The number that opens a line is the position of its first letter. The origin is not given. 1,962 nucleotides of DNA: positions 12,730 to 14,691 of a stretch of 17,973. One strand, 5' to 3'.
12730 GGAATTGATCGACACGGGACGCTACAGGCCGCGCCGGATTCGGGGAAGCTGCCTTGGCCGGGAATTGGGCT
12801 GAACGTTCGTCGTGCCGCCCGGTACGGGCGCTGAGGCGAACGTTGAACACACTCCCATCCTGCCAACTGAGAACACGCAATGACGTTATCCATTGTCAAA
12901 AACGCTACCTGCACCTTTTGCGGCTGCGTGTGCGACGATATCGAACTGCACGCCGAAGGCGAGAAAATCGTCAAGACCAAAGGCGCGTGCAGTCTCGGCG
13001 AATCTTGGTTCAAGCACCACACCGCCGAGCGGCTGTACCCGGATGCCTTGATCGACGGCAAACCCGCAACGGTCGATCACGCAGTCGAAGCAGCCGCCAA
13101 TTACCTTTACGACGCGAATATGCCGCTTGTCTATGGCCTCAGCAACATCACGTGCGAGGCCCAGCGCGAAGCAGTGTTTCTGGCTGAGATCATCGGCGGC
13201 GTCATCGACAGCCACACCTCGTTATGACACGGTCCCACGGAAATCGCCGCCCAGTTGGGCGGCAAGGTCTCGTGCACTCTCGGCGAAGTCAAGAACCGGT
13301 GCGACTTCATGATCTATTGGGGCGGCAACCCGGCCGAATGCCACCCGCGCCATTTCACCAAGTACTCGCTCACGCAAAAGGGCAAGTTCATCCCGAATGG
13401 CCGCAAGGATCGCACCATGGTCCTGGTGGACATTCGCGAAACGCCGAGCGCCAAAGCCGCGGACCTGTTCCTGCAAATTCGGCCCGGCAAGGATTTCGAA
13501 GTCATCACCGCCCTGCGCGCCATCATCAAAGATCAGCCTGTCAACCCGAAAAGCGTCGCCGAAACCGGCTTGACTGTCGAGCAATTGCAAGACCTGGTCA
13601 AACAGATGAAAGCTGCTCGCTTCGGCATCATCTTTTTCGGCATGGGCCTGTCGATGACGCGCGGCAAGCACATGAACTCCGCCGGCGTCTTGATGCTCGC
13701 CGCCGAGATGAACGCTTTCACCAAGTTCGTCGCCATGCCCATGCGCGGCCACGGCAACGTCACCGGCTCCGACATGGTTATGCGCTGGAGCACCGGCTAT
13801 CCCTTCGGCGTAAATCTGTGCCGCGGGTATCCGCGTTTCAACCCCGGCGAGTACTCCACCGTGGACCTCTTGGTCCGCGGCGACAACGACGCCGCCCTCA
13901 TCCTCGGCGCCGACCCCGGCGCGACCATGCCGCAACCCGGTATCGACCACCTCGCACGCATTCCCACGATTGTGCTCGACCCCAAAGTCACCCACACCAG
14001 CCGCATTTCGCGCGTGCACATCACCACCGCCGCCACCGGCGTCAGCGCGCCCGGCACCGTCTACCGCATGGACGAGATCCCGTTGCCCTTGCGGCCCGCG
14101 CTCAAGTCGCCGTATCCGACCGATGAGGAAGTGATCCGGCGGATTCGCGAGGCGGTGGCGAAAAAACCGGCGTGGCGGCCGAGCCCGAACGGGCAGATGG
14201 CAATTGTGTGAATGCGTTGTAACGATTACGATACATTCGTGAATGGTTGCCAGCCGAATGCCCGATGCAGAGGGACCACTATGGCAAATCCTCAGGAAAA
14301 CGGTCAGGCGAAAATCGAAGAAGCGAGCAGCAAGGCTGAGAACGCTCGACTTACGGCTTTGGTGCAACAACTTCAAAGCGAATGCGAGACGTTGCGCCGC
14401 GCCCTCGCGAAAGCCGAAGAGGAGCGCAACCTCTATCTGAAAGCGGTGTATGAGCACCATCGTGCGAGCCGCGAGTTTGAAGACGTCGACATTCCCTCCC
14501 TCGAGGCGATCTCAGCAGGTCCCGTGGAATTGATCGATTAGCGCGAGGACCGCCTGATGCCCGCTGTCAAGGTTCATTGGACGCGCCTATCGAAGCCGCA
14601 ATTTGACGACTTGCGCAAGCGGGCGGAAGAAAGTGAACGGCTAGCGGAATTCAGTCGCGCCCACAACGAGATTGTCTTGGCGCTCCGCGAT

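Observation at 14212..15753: Low-GC four-gene insertion carrying a PIN toxin, wedged between fwdB and fwdA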

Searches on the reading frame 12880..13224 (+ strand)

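Call 6: search_protein_families(library=pfam, proteins=[window:12880-13224:+], max_evalue=0.1)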
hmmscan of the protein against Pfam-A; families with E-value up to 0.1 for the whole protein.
window:12880-13224:+ (115 aa): 1 family
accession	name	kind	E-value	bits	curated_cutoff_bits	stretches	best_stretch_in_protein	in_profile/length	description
PF04879.21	Molybdop_Fe4S4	-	0.0089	16.4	22.7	1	7-35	4-31/55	Molybdopterin oxidoreductase Fe4S4 domain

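Call 7: search_protein_families(library=ncbifam, proteins=[window:12880-13224:+], max_evalue=0.1)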
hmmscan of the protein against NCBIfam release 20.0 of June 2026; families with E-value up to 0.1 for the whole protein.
window:12880-13224:+ (115 aa): 2 families
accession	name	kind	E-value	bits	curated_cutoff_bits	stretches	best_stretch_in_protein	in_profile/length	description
TIGR03129.1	one_C_dehyd_B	equivalog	2e-29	102.4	327.8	1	8-114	1-111/421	formylmethanofuran dehydrogenase subunit B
TIGR04067.1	oc_CLOSPO_01332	equivalog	0.042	13.9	45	1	8-30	34-56/59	Apre_1838 family putative sactipeptide bacteriocin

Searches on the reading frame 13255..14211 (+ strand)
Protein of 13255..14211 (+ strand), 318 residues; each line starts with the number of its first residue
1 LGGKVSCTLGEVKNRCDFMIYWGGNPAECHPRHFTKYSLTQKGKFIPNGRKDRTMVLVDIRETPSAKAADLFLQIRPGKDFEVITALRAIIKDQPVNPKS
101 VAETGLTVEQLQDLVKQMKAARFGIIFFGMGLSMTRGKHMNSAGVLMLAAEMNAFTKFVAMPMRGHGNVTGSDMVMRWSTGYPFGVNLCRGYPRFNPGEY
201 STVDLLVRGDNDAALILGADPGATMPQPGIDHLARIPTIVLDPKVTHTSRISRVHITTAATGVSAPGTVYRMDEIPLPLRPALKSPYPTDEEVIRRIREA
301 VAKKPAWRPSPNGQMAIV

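Call 6: search_protein_families(library=pfam, proteins=[window:13255-14211:+], max_evalue=0.1)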
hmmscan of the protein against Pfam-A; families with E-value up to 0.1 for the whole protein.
window:13255-14211:+ (318 aa): 4 families
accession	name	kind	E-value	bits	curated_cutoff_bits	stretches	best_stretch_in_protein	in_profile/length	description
PF00384.28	Molybdopterin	-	0.0095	15.4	24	1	16-153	108-213/353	Molybdopterin oxidoreductase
PF04095.22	NAPRTase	-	0.025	14.8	20.8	1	68-154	107-198/239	Nicotinate phosphoribosyltransferase (NAPRTase) family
PF01565.28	FAD_binding_4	-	0.03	14.4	26.4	1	107-155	9-56/139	FAD binding domain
PF03547.23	Mem_trans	-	0.068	12.2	25.7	1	111-167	229-283/343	Membrane transport protein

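Call 7: search_protein_families(library=ncbifam, proteins=[window:13255-14211:+], max_evalue=0.1)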
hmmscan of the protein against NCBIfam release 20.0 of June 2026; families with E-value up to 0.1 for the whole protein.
window:13255-14211:+ (318 aa): 8 families
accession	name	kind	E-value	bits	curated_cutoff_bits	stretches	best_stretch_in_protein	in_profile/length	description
TIGR03129.1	one_C_dehyd_B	equivalog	1.3e-107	360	327.8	1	3-301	125-421/421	formylmethanofuran dehydrogenase subunit B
TIGR01591.1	Fdh-alpha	equivalog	2.2e-12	45.9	666.25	2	8-94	149-226/672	formate dehydrogenase subunit alpha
NF047855.1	AssmNtatRedNasC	equivalog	1.3e-09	36.9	1100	1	8-120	174-278/708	assimilatory nitrate reductase catalytic subunit NasC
NF041323.1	Nitr_red_NasA_Halo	equivalog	4.2e-08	32.2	1000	1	16-119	153-250/673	assimilatory nitrate reductase NasA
TIGR01701.1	Fdhalpha-like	subfamily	3.6e-07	28.7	582.15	2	103-174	327-400/744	FdhF/YdeP family oxidoreductase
TIGR01553.1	formate-DH-alph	equivalog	2.7e-06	25.4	814.2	1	13-87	220-285/1009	formate dehydrogenase-N subunit alpha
NF007406.0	PRK09939.1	equivalog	1.7e-05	23.2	1473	1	104-261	341-503/759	acid resistance putative oxidoreductase YdeP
NF041513.1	formate_DH_Act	exception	0.0034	15.2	1400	1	14-88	211-277/1067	formate dehydrogenase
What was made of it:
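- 12880..14211 (+): fwdB (left flank of the hotspot). It carries an in-frame TGA at 13225-13227, a probable selenocysteine codon. TIGR03129 matches both halves (call 7).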

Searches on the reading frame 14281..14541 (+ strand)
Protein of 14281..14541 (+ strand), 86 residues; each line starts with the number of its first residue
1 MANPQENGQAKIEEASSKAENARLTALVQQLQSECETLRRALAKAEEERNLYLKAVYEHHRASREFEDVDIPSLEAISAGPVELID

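Call 6: search_protein_families(library=pfam, proteins=[window:14281-14541:+], max_evalue=0.1)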
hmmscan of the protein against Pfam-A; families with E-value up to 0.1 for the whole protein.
window:14281-14541:+ (86 aa): 2 families
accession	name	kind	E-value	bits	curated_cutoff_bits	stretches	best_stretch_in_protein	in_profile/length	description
PF13851.11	GAS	-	0.022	14.6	32.3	1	15-60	50-95/200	Growth-arrest specific micro-tubule binding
PF10506.14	USHBP1_PDZ-bd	-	0.032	14.8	24.5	1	18-48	10-54/65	Harmonin-binding protein USHBP1, PDZ-binding domain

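Call 7: search_protein_families(library=ncbifam, proteins=[window:14281-14541:+], max_evalue=0.1)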
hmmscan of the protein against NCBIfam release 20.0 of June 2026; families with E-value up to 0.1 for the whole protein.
window:14281-14541:+ (86 aa): 0 families

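Call 8: search_protein_families(library=padloc, proteins=[window:14281-14541:+], max_evalue=1)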
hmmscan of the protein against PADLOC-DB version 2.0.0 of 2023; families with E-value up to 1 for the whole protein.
window:14281-14541:+ (86 aa): 1 family
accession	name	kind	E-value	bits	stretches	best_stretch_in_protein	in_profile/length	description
PDLC04137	mad5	-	0.062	10.5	1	17-54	354-391/392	mads_5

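Call 9: search_protein_families(library=phrogs, proteins=[window:14281-14541:+], max_evalue=1)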
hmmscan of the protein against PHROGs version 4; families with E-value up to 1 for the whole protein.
window:14281-14541:+ (86 aa): 9 families
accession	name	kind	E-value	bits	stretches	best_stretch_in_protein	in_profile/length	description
phrog_31923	-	unknown function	0.049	14.2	1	6-72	10-76/351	-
phrog_33117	-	unknown function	0.06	13.9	1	9-79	43-111/248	-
phrog_312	-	lysis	0.075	14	1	5-49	74-115/173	Rz-like spanin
phrog_1399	-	unknown function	0.096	13.4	1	20-47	30-57/58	-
phrog_2658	-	other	0.1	13.8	1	19-59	42-92/126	hol-like chemotaxis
phrog_3671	-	unknown function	0.19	13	1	18-52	49-83/87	-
phrog_12050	-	head and packaging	0.2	11.7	1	3-78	25-100/507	virion structural protein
phrog_24582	-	unknown function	0.3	12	1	13-43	25-55/114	-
phrog_25355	-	unknown function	0.38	12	1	18-58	17-57/126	-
